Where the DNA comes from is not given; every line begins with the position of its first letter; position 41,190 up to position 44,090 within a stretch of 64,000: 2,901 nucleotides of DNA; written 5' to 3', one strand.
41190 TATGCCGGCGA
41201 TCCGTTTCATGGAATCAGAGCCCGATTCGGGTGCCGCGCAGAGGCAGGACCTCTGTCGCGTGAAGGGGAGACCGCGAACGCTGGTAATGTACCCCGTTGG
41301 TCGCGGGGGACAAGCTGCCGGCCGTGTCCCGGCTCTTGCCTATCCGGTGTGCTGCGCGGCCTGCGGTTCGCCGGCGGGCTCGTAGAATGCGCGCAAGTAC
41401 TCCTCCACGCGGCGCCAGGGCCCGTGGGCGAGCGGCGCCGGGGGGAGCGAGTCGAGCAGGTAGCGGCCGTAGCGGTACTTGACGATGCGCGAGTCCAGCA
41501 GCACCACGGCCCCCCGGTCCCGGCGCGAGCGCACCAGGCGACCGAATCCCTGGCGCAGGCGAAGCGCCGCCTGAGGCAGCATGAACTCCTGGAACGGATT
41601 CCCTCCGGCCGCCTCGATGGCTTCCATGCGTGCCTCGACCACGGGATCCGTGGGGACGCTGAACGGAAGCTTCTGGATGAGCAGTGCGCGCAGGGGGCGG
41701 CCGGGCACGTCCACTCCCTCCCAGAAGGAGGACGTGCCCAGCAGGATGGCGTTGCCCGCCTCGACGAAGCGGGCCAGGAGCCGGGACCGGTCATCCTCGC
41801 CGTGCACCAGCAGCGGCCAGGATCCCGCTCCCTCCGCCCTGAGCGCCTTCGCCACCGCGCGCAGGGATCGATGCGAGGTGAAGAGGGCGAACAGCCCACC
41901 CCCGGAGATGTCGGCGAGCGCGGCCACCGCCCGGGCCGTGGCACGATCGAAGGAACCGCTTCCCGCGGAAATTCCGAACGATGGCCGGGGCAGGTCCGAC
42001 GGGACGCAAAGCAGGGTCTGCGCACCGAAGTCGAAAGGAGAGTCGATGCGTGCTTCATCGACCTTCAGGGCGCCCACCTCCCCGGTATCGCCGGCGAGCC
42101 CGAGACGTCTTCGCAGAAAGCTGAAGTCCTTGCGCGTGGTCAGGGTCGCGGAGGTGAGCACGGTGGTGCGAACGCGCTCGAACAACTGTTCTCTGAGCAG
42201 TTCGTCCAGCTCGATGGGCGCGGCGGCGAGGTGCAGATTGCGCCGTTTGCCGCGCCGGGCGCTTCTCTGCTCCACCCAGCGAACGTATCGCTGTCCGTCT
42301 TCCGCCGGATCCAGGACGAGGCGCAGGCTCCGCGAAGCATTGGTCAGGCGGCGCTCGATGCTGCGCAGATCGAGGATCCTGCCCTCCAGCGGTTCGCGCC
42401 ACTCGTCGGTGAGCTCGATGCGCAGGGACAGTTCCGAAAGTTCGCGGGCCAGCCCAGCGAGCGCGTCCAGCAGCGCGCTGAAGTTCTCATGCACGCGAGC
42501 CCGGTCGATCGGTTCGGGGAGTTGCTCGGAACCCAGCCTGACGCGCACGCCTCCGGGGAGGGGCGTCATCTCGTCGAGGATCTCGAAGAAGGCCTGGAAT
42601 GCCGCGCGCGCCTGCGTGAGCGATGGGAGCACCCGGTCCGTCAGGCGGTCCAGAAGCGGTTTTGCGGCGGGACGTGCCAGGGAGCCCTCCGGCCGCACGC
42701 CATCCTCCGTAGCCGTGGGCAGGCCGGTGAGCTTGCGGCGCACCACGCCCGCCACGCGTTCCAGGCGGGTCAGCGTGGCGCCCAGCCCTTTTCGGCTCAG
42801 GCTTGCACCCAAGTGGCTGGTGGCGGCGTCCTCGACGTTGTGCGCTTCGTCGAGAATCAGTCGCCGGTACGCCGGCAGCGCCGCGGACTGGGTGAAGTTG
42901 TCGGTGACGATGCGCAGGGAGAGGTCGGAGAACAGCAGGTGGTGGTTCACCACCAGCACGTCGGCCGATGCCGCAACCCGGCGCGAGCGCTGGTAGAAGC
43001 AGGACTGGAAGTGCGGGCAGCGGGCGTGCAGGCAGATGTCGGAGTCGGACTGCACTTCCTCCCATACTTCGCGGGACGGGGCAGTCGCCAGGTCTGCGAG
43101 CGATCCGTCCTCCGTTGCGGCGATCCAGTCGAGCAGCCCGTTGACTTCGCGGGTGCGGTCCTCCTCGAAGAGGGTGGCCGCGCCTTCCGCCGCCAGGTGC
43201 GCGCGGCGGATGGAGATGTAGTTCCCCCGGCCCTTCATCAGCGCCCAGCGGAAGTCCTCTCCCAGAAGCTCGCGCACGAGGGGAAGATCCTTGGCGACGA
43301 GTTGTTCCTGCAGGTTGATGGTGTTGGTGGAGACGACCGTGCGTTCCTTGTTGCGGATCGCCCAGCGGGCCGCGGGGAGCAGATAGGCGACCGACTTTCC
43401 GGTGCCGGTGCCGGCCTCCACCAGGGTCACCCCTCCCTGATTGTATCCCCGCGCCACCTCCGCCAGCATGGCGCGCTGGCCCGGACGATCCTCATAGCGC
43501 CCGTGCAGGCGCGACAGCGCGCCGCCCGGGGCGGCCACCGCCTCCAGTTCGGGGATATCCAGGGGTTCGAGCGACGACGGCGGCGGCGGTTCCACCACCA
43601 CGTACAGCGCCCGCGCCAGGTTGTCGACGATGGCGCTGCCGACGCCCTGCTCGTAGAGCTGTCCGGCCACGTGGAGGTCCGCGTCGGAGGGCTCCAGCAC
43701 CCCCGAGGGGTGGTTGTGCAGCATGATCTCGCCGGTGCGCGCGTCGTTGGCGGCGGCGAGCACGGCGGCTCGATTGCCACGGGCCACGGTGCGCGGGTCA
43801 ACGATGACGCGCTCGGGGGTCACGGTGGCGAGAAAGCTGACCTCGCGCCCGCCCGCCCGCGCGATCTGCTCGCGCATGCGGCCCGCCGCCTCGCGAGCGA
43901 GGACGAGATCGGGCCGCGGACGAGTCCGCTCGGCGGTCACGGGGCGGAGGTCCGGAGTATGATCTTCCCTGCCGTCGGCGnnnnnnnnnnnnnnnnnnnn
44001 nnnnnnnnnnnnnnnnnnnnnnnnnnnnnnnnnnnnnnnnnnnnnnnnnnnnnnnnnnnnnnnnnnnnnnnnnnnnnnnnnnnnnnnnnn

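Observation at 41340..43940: Fusion of an apparently catalytically intact RadC-like JAB/JAMM domain to a DinG/XPD Fe-S helicase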

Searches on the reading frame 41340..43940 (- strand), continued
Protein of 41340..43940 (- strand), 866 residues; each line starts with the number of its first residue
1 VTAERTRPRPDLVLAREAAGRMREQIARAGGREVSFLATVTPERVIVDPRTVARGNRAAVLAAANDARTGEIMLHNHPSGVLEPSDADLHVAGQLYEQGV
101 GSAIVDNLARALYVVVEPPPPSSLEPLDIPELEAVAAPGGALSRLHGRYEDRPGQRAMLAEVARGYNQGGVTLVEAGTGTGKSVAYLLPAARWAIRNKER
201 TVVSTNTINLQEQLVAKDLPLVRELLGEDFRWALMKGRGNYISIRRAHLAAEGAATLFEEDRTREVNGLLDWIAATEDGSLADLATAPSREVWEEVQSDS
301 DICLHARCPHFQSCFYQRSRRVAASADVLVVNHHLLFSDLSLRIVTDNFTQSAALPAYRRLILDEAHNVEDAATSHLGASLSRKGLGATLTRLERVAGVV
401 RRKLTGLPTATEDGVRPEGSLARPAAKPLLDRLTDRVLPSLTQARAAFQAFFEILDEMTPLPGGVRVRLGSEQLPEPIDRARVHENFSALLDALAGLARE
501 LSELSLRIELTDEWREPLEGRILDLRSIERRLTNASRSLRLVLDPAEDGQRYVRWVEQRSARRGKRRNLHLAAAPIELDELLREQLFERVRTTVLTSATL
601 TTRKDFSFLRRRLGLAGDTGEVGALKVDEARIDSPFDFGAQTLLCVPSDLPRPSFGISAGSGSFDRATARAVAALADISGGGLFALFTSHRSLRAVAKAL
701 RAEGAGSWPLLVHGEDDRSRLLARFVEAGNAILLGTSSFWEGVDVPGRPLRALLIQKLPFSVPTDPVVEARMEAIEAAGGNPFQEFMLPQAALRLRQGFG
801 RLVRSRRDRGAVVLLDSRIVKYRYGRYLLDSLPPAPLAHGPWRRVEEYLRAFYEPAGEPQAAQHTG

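Call 41: predict_structure(alignment_id=A1)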
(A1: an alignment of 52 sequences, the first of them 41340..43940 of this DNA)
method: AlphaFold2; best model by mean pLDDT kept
length: 866 residues; sequences in the alignment: 52
mean_pLDDT: 79.8   pTM: 0.78
mean pLDDT of the five models: 79.8, 78.1, 76.8, 76.0, 71.7
residues with pLDDT >= 90: 296; 70-90: 372; 50-70: 116; < 50: 82
segments of 3 or more residues with pLDDT < 50: 1-8, 80-91, 96-121, 409-421, 657-659, 857-866
pLDDT, mean of each block of 10 residues (from residue 1): 39 73 77 72 79 57 56 59 44 47 40 43 83 89 75 86 95 92 93 91 86 88 91 83 83 75 87 81 72 78 59 79 88 90 76 78 92 86 90 89 71 38 74 94 96 86 76 88 95 96 90 78 85 91 78 84 64 89 90 93 91 74 76 90 93 57 86 94 89 91 80 85 89 85 67 87 75 90 90 87 86 91 91 93 95 63 30
secondary structure, 60 per line:
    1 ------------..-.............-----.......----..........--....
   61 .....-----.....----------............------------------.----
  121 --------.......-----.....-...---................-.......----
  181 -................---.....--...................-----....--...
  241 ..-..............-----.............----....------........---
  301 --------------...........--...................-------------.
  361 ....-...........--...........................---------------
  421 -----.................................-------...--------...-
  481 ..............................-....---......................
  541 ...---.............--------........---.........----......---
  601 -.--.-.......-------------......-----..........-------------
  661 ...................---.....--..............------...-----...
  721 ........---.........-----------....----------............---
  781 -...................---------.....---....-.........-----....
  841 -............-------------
elements in order (helices of 4 or more, strands of 3 or more residues): H16-28 E34-40 E45-54 H57-65 E71-75 H86-97 H129-135 H141-145 H153-168 E170-176 H182-197 E201-205 H208-226 E232-235 H244-257 H263-275 H290-296 H315-325 E328-332 H333-346 E360-364 H366-376 E379-382 H383-405 H426-458 E466-468 H481-510 H512-515 H519-543 H547-551 E552-559 E568-575 H579-587 E592-597 H607-613 E627-632 H638-641 E642-647 H661-679 E683-687 H690-703 E710-712 H718-728 E732-736 H737-740 E752-755 H766-777 H782-800 E810-814 H818-821 H823-831 E837-840 H842-853

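Call 51: fold_search(model_id=the predicted structure, library=pdb)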
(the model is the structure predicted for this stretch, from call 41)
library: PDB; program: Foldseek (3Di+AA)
matches with E <= 10: 1304; with E <= 0.001: 341
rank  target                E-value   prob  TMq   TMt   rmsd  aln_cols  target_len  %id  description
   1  6fwr_A                1.7e-40  1.00  0.63  0.76   6.1       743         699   24  Structure of DinG in complex with ssDNA (released 2018-12-19)
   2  6fws_A                3.6e-38  1.00  0.58  0.70   7.6       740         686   23  Structure of DinG in complex with ssDNA and ADPBeF (released 2018-12-19)
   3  6fws_B                6.1e-38  1.00  0.57  0.69   7.4       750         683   24  Structure of DinG in complex with ssDNA and ADPBeF (released 2018-12-19)
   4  9ii8_A                1.7e-28  1.00  0.59  0.57   6.3       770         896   19  Crystal structure of Staphylococcus aureus DinG protein in complex with ssDNA (released 2025-06-25)
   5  8zef_A                4.2e-28  1.00  0.59  0.57   9.5       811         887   18  Crystal structure of Staphylococcus aureus DinG protein in complex with ssDNA and Ca2+ (released 2025-05-21)
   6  7xf0_A                1.3e-25  1.00  0.49  0.68   7.1       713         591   22  Crystal strucutre of CasDinG in complex with ATP (released 2023-07-26)
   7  8v44                  5.8e-25  1.00  0.48  0.67   7.9       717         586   22  N-terminal truncation of CRISPR-associated DinG (released 2024-01-17)
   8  7xex_C                1.5e-24  1.00  0.48  0.65   8.0       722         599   21  Crystal strucutre of apoCasDinG (released 2023-07-26)
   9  8e2w                  1.6e-24  1.00  0.49  0.67   7.2       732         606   21  Structure of CRISPR-Associated DinG (released 2023-06-21)
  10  8s35_M                1.7e-24  1.00  0.47  0.63  10.3       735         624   18  DNA-bound Type IV-A3 CRISPR effector in complex with DinG helicase from K. pneumoniae (state I) (released 2024-11-06)
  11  7xex_A                1.9e-24  1.00  0.48  0.68   7.1       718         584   21  Crystal strucutre of apoCasDinG (released 2023-07-26)
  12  7xf0_B                6.3e-24  1.00  0.50  0.70   7.2       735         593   21  Crystal strucutre of CasDinG in complex with ATP (released 2023-07-26)
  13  7xf0_C                6.3e-24  1.00  0.47  0.65   7.8       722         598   21  Crystal strucutre of CasDinG in complex with ATP (released 2023-07-26)
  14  9p55                  2.6e-22  1.00  0.49  0.66   9.4       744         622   17  Structure of DNA-free long form XPD from Thermoplasma acidophilum (released 2026-01-21)
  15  9kqh_A                3.2e-22  1.00  0.47  0.54   8.8       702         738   16  Crystal structure of Finegoldia magna DinG in complex with ssDNA and ADPNP (released 2025-12-03)
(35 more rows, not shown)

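Call 53: search_protein_families(library=padloc, proteins=[window:41340-43940:-], max_evalue=0.001)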
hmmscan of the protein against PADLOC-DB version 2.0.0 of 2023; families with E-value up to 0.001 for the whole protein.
window:41340-43940:- (866 aa): 10 families
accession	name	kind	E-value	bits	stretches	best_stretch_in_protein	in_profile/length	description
PDLC01439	typeIV_DinG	-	1.3e-134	448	1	148-836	13-560/575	CAS-IV-A; associated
PDLC01729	typeIV_DinG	-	1.9e-59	200.1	2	144-438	21-305/666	Csf4_0_IVA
PDLC01730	typeIV_DinG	-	8.2e-27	91.9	2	142-246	112-215/802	Csf4_1_IVA1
PDLC01007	typeIV_DinG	-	1.3e-18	65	2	669-821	499-659/676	CRISPR type AFERR-associated DEAD/DEAH-box helicase Csf4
PDLC01321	typeIV_DinG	-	2.1e-18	64.5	2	162-392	9-220/559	CAS-IV-A; associated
PDLC01731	typeIV_DinG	-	1.5e-15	55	1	563-814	260-486/526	Csf4_2_IVA1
PDLC02422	PprDinG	-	1.9e-08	31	1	172-395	197-406/930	-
PDLC04986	PDC-S28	-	1.1e-05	22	1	741-822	400-473/831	-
PDLC04987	PDC-S28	-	6.3e-05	19.5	1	715-821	373-470/846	-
PDLC01732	typeIV_DinG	-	0.00016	18.6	1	725-819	502-591/648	Csf4_3_IVE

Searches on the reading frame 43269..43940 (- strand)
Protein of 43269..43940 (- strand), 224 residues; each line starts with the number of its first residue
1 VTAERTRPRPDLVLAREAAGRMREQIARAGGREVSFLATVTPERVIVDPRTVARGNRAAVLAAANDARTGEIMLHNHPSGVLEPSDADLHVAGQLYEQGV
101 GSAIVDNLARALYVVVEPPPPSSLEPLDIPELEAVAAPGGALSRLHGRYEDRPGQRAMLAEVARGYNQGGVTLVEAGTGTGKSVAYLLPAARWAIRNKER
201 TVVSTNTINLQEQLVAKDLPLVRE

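Call 36: find_related_loci(query=A2, collection=genome_contigs, flank=7000)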
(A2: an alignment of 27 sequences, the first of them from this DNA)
Query A2 (224 aa) in genome_contigs; peptide patterns used: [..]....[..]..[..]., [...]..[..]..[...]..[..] (x = any residue, [..] = any of these).
600 stretches matched a pattern (row limit reached: there are more); 591 encode a relative of the query (tblastn E <= 1e-3); the best 80 are kept; 80 distinct loci.
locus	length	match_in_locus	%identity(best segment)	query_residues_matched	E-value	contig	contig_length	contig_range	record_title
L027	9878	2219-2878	68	5-223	2e-89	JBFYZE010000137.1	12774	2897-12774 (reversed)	MAG: Gemmatimonadales bacterium isolate PPR_0426 k121_4925187, whole genome shotgun sequence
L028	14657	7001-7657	65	4-223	7e-87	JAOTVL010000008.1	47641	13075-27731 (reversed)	MAG: Gemmatimonadota bacterium isolate 13_May_SF_Bin45 13_May_SF_Bin45_scaffold_120_c2, whole genome shotgun sequence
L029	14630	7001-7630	65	12-222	4e-81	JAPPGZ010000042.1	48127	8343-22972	MAG: Gemmatimonadota bacterium isolate RHO1_bin_69 NODE_1561_length_48127_cov_141.313696, whole genome shotgun sequence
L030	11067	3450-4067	66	17-222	4e-78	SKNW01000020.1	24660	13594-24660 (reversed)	MAG: Gemmatimonadetes bacterium isolate CSSed162cmA_30R1 CSSed16-2cmA-3497, whole genome shotgun sequence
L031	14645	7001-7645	65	10-224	6e-75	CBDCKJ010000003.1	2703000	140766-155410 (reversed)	MAG: Longimicrobiales bacterium isolate e5e6e237-df96-4168-887b-12d3b9a40ed9 genome assembly, contig: contig_3, whole ge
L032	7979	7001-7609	58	22-224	1e-68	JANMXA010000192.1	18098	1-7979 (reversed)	MAG: Gemmatimonadota bacterium isolate OTE_88_metabat_202 OTE_88_k141_4040755, whole genome shotgun sequence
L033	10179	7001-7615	57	18-222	1e-68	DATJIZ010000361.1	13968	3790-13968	MAG TPA_asm: Gemmatimonadaceae bacterium isolate SMAG_U15552 k141_8957236, whole genome shotgun sequence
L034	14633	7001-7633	54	14-224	2e-67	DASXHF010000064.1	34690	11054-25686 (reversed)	MAG TPA_asm: Gemmatimonadaceae bacterium isolate SMAG_U5186 k141_3298543, whole genome shotgun sequence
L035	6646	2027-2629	57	24-224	2e-66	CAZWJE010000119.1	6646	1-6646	MAG TPA_asm: uncultured Gemmatimonas sp. isolate binchicken_co235_338 genome assembly, contig: NODE_25403_length_6646_co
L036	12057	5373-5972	58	25-224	9e-66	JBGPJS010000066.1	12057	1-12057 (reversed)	MAG: Gemmatimonadota bacterium isolate OBJ_0618_7090110_303 k141_4871842_length_12057_cov_11.0000, whole genome shotgun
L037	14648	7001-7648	53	1-224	3e-64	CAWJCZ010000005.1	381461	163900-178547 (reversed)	MAG: uncultured Gemmatimonadales bacterium isolate MFD04944.bin.2.227 genome assembly, contig: contig_39358, whole genom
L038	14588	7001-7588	54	29-224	6e-64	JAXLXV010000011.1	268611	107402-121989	MAG: Gemmatimonadaceae bacterium isolate STL-GEM1 C1.161.fa-11, whole genome shotgun sequence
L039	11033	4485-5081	59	25-223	9e-63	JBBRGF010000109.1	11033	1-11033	MAG: Gemmatimonadales bacterium isolate Co_metawrap_2610 Cmw_2610_k141_23799092_length_11033_cov_9.0000, whole genome sh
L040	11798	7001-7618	55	17-222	1e-62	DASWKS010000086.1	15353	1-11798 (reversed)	MAG TPA_asm: Gemmatimonadales bacterium isolate SMAG_U2928 k141_2622614, whole genome shotgun sequence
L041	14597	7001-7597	58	25-223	1e-61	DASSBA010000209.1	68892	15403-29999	MAG TPA_asm: Gemmatimonadales bacterium isolate SMAG_U882 k141_327188, whole genome shotgun sequence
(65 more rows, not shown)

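Call 65: search_protein_families(library=pfam, alignment_id=A5, max_evalue=0.001)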
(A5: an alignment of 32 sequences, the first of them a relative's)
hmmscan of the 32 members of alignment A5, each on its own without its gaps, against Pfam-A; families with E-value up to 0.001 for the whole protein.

A. member 1, L070:2464-3150:+ (229 aa): 0 families

B. families by the number of members that match (of 32 scanned): 5 families
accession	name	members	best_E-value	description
PF00929.31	RNase_T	30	1.8e-36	Exonuclease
PF01612.26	DNA_pol_A_exo1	26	1.5e-08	3'-5' exonuclease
PF16473.11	Rv2179c-like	21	8.2e-11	3'-5' exoribonuclease Rv2179c-like domain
PF21762.3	DEDDh_C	16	4.7e-08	DNA polymerase III subunit epsilon-like, C-terminal domain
PF13482.12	RNase_H_2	6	4.6e-06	RNase_H superfamily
